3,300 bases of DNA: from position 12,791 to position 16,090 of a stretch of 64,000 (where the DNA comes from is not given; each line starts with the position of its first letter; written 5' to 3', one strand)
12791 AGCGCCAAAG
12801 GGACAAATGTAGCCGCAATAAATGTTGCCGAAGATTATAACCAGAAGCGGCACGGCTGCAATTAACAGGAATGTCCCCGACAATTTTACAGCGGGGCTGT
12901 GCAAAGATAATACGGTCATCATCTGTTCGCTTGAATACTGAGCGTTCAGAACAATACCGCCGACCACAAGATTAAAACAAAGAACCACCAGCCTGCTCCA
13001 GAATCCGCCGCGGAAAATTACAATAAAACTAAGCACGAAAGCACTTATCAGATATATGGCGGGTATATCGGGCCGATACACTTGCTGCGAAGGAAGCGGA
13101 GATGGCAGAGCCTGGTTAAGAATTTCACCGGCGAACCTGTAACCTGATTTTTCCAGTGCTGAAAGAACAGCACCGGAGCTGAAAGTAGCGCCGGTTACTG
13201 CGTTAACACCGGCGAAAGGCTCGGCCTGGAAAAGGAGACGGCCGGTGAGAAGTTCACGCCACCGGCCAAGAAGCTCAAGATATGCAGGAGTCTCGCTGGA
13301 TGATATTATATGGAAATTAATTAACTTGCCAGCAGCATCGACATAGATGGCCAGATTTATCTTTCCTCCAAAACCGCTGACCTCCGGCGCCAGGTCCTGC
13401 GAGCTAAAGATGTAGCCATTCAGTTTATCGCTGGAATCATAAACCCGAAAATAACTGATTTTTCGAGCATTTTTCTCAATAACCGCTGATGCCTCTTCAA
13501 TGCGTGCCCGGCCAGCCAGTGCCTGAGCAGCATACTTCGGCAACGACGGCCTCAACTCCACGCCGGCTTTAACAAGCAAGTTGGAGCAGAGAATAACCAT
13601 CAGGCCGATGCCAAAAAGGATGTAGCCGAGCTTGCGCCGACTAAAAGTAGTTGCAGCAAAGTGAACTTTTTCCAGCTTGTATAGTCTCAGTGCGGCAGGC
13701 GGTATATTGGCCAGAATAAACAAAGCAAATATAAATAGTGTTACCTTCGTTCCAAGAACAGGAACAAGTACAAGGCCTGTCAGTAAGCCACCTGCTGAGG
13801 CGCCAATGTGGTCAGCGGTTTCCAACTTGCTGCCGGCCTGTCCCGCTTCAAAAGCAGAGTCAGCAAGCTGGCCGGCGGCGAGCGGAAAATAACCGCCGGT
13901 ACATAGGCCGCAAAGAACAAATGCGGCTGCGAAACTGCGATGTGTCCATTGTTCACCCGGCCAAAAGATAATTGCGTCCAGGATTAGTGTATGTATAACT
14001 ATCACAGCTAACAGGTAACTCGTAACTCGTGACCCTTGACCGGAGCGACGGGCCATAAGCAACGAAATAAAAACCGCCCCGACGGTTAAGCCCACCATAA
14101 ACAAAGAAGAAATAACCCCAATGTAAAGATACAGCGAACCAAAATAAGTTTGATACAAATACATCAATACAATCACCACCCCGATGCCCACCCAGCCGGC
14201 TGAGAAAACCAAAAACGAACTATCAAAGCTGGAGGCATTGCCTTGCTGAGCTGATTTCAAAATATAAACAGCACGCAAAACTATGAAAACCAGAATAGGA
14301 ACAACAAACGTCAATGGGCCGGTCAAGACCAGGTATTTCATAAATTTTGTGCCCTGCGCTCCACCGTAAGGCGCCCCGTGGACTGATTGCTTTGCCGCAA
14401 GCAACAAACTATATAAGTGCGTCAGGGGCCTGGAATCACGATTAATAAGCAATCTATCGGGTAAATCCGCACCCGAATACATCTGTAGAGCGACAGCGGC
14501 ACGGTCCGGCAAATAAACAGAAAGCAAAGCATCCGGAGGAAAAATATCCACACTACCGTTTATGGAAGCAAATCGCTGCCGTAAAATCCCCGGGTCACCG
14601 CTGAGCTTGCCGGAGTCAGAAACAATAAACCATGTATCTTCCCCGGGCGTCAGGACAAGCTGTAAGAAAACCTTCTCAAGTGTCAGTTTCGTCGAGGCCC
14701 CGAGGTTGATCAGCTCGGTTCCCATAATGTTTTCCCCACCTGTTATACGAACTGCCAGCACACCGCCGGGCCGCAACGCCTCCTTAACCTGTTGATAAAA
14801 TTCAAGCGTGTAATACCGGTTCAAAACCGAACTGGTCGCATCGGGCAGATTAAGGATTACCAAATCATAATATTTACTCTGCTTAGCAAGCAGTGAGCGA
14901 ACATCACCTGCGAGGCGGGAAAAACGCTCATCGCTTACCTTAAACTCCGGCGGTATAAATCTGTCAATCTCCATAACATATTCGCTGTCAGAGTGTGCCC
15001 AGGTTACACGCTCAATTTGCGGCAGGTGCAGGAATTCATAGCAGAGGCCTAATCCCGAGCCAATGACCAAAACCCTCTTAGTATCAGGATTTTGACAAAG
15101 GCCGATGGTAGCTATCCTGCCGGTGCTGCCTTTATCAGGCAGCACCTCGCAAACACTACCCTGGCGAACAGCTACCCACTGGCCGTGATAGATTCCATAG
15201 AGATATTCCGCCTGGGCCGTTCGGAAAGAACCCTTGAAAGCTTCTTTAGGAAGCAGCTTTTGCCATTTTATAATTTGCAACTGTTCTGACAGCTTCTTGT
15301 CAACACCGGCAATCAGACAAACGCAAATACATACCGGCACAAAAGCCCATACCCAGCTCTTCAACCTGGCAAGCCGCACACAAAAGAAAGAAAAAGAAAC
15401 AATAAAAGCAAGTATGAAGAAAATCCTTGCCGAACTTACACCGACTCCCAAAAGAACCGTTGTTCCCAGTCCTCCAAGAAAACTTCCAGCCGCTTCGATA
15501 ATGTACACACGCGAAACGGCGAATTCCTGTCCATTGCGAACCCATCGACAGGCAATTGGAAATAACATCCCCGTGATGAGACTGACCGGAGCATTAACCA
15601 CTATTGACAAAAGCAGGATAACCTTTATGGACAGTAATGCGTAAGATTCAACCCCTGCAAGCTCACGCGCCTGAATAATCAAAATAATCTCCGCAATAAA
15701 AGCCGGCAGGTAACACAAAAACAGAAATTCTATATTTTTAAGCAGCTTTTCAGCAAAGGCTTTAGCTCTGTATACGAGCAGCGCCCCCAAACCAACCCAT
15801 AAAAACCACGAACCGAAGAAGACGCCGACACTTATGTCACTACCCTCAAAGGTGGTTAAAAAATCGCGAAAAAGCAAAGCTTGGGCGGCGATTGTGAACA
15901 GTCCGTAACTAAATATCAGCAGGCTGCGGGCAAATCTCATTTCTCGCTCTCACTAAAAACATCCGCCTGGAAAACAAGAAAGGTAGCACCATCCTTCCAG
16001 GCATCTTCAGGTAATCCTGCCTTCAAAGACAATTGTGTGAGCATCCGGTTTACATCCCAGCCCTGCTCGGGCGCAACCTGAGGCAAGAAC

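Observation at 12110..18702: AmmeMemoRadiSam genes welded to a membrane redox / SpeE-like megaprotein in one translationally coupled operon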

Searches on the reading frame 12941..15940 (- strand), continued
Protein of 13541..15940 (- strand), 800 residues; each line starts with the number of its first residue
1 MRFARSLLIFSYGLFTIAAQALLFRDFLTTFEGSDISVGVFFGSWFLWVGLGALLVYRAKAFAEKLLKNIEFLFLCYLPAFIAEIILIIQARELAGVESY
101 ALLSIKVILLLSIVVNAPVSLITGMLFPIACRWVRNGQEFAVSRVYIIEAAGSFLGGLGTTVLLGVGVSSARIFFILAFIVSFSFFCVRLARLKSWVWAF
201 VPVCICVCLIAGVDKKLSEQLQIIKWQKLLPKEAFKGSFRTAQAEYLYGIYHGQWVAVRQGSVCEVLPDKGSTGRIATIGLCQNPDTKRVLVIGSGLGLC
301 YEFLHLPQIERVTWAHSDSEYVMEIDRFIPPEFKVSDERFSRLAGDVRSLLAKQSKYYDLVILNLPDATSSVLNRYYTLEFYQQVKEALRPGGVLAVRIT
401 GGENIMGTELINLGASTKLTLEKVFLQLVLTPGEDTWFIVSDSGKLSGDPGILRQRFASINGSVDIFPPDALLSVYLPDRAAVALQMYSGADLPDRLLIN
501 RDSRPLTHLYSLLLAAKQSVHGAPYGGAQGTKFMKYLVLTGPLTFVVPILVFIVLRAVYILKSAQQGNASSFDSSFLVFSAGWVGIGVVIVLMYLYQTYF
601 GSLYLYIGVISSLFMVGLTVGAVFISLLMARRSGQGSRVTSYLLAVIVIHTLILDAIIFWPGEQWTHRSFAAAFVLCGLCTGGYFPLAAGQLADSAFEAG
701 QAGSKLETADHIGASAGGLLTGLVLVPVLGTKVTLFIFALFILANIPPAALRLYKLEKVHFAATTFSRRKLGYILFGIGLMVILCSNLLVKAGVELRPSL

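Call 81: search_protein_families(library=ncbifam, proteins=[L086:14029-15159:-, L151:11973-12953:+, L152:12416-13423:+, L086:8867-9871:-, L086:7160-8821:-, L086:9944-12277:+], max_evalue=0.00001)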
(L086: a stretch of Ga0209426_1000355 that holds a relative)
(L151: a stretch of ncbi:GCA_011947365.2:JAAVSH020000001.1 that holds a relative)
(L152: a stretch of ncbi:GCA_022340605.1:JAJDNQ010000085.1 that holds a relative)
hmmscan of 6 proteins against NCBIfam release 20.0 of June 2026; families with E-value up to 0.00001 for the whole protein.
L086:14029-15159:- (376 aa): 10 families
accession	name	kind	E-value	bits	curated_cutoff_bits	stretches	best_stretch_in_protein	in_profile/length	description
TIGR04337.1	AmmeMemoSam_rS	hypoth_equivalog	4.2e-115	384.3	220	1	41-373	1-335/349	AmmeMemoRadiSam system radical SAM enzyme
TIGR02493.1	PFLA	equivalog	1.4e-14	54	231.75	1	111-275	17-185/235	pyruvate formate-lyase-activating protein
TIGR04041.1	activase_YjjW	hypoth_equivalog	2.1e-13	50.3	250.2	1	172-302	123-252/276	YjjW family glycine radical enzyme activase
TIGR02494.1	PFLE_PFLC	subfamily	2.4e-12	46.7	174.35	1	166-277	132-243/293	glycyl-radical enzyme activating protein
TIGR04003.1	rSAM_BssD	equivalog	1.1e-11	44.5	496.45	1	164-276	134-247/314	[benzylsuccinate synthase]-activating enzyme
TIGR02495.1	NrdG2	equivalog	3.8e-10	39.4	131.15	1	107-275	14-182/193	anaerobic ribonucleoside-triphosphate reductase activating protein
NF048010.1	SfplDhtActHpsHDes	equivalog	1.1e-09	37.5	430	1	166-276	140-252/298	(2S)-3-sulfopropanediol dehydratase activating enzyme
NF008356.0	PRK11145.1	equivalog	6.2e-09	35.5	375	1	111-275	22-190/246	pyruvate formate lyase 1-activating protein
NF043069.1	T4HPD_activ_SAM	equivalog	5.7e-08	32.5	425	0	162-274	128-240/299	trans-4-hydroxy-L-proline dehydratase activase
TIGR04395.1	cutC_activ_rSAM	equivalog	5e-07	29.3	360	0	170-276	142-248/309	choline TMA-lyase-activating enzyme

L151:11973-12953:+ (326 aa): 9 families
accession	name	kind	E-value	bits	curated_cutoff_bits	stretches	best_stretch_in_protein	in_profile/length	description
TIGR04337.1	AmmeMemoSam_rS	hypoth_equivalog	1.4e-118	395.8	220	1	4-325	12-333/349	AmmeMemoRadiSam system radical SAM enzyme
TIGR04041.1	activase_YjjW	hypoth_equivalog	7.7e-13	48.5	250.2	1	135-244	133-241/276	YjjW family glycine radical enzyme activase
TIGR02493.1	PFLA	equivalog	6.7e-10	38.7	231.75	1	64-227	18-184/235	pyruvate formate-lyase-activating protein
TIGR02494.1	PFLE_PFLC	subfamily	3.3e-09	36.4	174.35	1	131-244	144-257/293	glycyl-radical enzyme activating protein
NF048010.1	SfplDhtActHpsHDes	equivalog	8.1e-09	34.7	430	1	119-241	140-263/298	(2S)-3-sulfopropanediol dehydratase activating enzyme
NF043069.1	T4HPD_activ_SAM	equivalog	7.6e-08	32.1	425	1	119-228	132-241/299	trans-4-hydroxy-L-proline dehydratase activase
NF048008.1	SfplDhtActHpfHKleb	equivalog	1.9e-06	27.4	500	1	118-231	134-247/308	(2S)-3-sulfopropanediol dehydratase activating enzyme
TIGR02495.1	NrdG2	equivalog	2.2e-06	27.1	131.15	1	59-228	14-182/193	anaerobic ribonucleoside-triphosphate reductase activating protein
NF033719.1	ind_deCO2_activ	equivalog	6.8e-06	25.6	425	0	75-227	95-246/302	indoleacetate decarboxylase activase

L152:12416-13423:+ (335 aa): 9 families
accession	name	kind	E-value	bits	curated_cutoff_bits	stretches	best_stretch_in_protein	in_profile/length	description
TIGR04337.1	AmmeMemoSam_rS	hypoth_equivalog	3e-114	381.5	220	1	4-328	12-336/349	AmmeMemoRadiSam system radical SAM enzyme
TIGR04041.1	activase_YjjW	hypoth_equivalog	1e-11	44.8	250.2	1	127-243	125-240/276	YjjW family glycine radical enzyme activase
TIGR02493.1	PFLA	equivalog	5e-09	35.9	231.75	1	64-227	18-184/235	pyruvate formate-lyase-activating protein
TIGR02494.1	PFLE_PFLC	subfamily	7.9e-09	35.2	174.35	1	120-229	133-242/293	glycyl-radical enzyme activating protein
NF048010.1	SfplDhtActHpsHDes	equivalog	2.6e-07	29.8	430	1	120-228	141-251/298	(2S)-3-sulfopropanediol dehydratase activating enzyme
NF048008.1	SfplDhtActHpfHKleb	equivalog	3.8e-07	29.7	500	1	118-231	134-247/308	(2S)-3-sulfopropanediol dehydratase activating enzyme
TIGR02495.1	NrdG2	equivalog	1.6e-06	27.6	131.15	1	59-228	14-182/193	anaerobic ribonucleoside-triphosphate reductase activating protein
TIGR04003.1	rSAM_BssD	equivalog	4.5e-06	26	496.45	0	113-226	130-244/314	[benzylsuccinate synthase]-activating enzyme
NF043069.1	T4HPD_activ_SAM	equivalog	8.4e-06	25.4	425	0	116-226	129-239/299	trans-4-hydroxy-L-proline dehydratase activase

L086:8867-9871:- (334 aa): 1 family
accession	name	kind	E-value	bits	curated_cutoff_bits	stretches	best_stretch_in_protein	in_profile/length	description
NF052623.1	Npun_F2552_fam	equivalog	4.2e-21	75.6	500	1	81-293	20-234/314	Npun_F2552 family protein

L086:7160-8821:- (553 aa): 16 families
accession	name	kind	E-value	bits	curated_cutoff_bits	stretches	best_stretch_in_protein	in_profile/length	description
NF007012.0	PRK09476.1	equivalog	2.3e-31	108.9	269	1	319-534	6-207/254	ferredoxin-type protein NapG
NF007013.0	PRK09477.1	equivalog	6.9e-28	97.5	234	2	7-175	25-185/286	quinol dehydrogenase ferredoxin subunit NapH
TIGR02163.1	napH_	subfamily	5e-25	88.5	213.05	2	7-175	2-162/255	NapH/MauN family ferredoxin-type protein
TIGR00397.1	mauM_napG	subfamily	2.8e-20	72.8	178.85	1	332-532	20-196/213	MauM/NapG family ferredoxin-type protein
TIGR00402.1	napF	equivalog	3.4e-15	56.3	102.2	1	355-525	21-146/149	ferredoxin-type protein NapF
TIGR02179.1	PorD_KorD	subfamily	6.4e-09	35.8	60.05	1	346-430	7-76/78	2-oxoacid:acceptor oxidoreductase, delta subunit, pyruvate/2-ketoisovalerate family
TIGR01971.1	NuoI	subfamily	2.2e-08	33.7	113.05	0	471-549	47-118/121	NADH-quinone oxidoreductase, chain I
NF045874.1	Vhu_polyferre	exception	4.4e-08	32.3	600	0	413-525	34-143/381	F420-non-reducing hydrogenase associated-polyferredoxin VhuB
NF042909.1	FMH_DH_FwdF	exception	2.1e-07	30.4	375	0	470-534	142-202/336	tungsten-dependent formylmethanofuran dehydrogenase subunit FwdF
TIGR03287.1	methan_mark_16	hypoth_equivalog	4.8e-07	28.6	363.95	0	258-307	299-349/391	methanogenesis marker 16 metalloprotein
TIGR02512.1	FeFe_hydrog_A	subfamily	5.9e-07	28.7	405.95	1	369-432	7-73/375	[FeFe] hydrogenase, group A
NF007382.0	PRK09898.1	equivalog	9.1e-07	28.6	213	0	235-307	131-200/208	ferredoxin-like protein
NF040864.1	HgcB_ferredoxin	equivalog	1.2e-06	28.2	99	0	369-426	14-61/93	mercury methylation ferredoxin HgcB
NF058577.1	FdxA_fam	equivalog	2.9e-06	27.4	65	0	507-525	33-51/52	4Fe-4S ferredoxin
NF009053.0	PRK12387.1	subfamily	2.9e-06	27.2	204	1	368-432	37-95/180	formate hydrogenlyase complex iron-sulfur subunit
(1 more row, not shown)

L086:9944-12277:+ (777 aa): 5 families
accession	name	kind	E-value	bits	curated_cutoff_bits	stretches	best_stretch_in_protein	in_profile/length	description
NF002956.0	PRK03612.1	equivalog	7.3e-40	136.8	472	2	42-406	48-413/522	polyamine aminopropyltransferase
NF002010.0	PRK00811.1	equivalog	1.5e-27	96.6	260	1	249-478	31-264/287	polyamine aminopropyltransferase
TIGR00417.1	speE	equivalog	9.1e-22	77.6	249.55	1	251-409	27-185/271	spermidine synthase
NF002435.0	PRK01581.1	equivalog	6.8e-17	61.6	537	1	251-407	107-265/374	polyamine aminopropyltransferase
NF037959.1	MFS_SpdSyn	subfamily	2.6e-08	33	40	0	297-443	278-413/480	fused MFS/spermidine synthase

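Call 84: list_cluster_members(proteins=[L086:14029-15159:-, L086:9944-12277:+, L086:12327-13835:-, L083:9992-13894:+, L087:9971-14056:+, L078:9947-13555:+, L073:9932-13540:+, L072:9941-13801:+, L071:3542-7612:+, L083:7191-8165:+])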
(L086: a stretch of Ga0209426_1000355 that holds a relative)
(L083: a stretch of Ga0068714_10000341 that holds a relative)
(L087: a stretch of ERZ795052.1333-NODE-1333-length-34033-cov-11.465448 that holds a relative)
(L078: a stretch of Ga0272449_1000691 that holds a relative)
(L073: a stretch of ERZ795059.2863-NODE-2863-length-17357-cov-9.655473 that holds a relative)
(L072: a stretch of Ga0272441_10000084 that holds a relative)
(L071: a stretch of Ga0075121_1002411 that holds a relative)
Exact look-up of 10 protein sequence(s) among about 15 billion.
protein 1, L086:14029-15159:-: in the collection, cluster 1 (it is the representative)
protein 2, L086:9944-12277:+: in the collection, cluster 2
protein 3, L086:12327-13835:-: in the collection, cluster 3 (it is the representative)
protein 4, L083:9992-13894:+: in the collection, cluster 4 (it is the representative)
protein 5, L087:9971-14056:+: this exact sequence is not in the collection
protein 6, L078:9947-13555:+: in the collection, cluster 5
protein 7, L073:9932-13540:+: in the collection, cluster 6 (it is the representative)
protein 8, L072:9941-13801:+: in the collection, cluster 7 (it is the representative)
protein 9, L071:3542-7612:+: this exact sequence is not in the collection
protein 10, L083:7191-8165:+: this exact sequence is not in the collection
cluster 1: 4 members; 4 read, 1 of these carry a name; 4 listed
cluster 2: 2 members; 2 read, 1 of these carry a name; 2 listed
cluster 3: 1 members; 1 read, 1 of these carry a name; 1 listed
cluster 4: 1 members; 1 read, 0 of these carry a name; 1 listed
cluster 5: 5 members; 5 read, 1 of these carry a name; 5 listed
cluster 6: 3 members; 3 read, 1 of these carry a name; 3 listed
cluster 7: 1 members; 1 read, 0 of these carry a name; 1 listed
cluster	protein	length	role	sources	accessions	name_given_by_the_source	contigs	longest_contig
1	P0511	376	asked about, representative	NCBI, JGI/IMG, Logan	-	-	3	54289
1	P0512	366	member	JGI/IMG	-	pyruvate formate lyase activating enzyme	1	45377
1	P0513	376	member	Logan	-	-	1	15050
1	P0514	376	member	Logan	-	-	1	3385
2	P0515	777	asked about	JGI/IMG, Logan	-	spermidine synthase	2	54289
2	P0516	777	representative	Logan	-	-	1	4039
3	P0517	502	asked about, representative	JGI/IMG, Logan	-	hypothetical protein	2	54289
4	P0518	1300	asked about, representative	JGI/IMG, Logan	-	-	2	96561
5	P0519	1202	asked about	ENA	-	-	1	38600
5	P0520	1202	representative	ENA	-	-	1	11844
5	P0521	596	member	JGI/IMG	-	Na+-translocating ferredoxin:NAD+ oxidoreductase RnfG subunit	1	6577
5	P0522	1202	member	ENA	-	-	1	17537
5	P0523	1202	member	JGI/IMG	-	-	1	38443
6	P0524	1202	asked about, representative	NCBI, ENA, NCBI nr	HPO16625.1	MAG TPA: 4Fe-4S binding protein [Candidatus Hydrogenedentes bacterium] | 4Fe-4S binding protein [Candidatus Hydrogenedentota bacterium]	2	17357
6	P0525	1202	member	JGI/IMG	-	-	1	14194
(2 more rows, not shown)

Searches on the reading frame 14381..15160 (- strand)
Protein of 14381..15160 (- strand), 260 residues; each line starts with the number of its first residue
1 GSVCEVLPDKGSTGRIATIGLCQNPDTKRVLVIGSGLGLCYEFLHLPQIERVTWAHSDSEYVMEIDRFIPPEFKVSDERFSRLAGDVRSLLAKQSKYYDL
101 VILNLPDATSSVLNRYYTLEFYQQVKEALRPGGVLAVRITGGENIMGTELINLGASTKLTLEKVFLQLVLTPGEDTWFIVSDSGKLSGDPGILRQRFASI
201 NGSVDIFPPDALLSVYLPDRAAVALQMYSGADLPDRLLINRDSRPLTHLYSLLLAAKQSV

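Call 39: search_solved_structures(query=window:14381-15160:-, max_evalue=0.01, show_alignments=2)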
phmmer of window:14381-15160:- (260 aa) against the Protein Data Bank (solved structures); distinct sequences matched with E-value up to 0.01: 22.
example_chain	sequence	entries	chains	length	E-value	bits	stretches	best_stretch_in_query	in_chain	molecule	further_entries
1uir_A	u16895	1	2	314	1.7e-12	50.6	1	21-138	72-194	Polyamine Aminopropyltransferase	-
3anx_A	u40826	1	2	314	2e-12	50.4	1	21-138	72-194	spermidine synthase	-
6o65_A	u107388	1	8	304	2.5e-08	37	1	16-137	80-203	Spermidine synthase 1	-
1xj5_A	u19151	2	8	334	3.1e-08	36.7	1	16-137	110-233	Spermidine synthase 1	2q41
6o63_A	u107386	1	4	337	3.1e-08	36.6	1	16-137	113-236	Spermidine synthase 1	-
2o05_A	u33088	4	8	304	8.7e-08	35.2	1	15-136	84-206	Spermidine synthase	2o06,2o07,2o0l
3rw9_A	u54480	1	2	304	8.7e-08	35.2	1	15-136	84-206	Spermidine synthase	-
9q41_A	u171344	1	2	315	9.4e-08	35.1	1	15-136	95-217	Spermidine synthase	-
1iy9_A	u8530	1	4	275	5.5e-07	32.6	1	16-138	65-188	Spermidine synthase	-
2b2c_A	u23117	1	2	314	8.6e-07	31.9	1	16-137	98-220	spermidine synthase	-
6o64_A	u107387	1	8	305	3.9e-06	29.8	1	16-137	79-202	Spermidine synthase 2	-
3bwb_A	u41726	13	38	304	1.7e-05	27.6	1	19-136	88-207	Spermidine synthase | Spermidine synthase, putative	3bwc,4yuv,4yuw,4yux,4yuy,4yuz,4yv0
6qmm_A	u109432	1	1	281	4.1e-05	26.4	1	27-210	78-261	Polyamine aminopropyltransferase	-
6qmm_B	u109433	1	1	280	5.6e-05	26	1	27-210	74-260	Polyamine aminopropyltransferase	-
6bq2_A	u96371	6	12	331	8.3e-05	25.4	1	21-152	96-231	Thermospermine synthase ACAULIS protein | Thermospermine synthase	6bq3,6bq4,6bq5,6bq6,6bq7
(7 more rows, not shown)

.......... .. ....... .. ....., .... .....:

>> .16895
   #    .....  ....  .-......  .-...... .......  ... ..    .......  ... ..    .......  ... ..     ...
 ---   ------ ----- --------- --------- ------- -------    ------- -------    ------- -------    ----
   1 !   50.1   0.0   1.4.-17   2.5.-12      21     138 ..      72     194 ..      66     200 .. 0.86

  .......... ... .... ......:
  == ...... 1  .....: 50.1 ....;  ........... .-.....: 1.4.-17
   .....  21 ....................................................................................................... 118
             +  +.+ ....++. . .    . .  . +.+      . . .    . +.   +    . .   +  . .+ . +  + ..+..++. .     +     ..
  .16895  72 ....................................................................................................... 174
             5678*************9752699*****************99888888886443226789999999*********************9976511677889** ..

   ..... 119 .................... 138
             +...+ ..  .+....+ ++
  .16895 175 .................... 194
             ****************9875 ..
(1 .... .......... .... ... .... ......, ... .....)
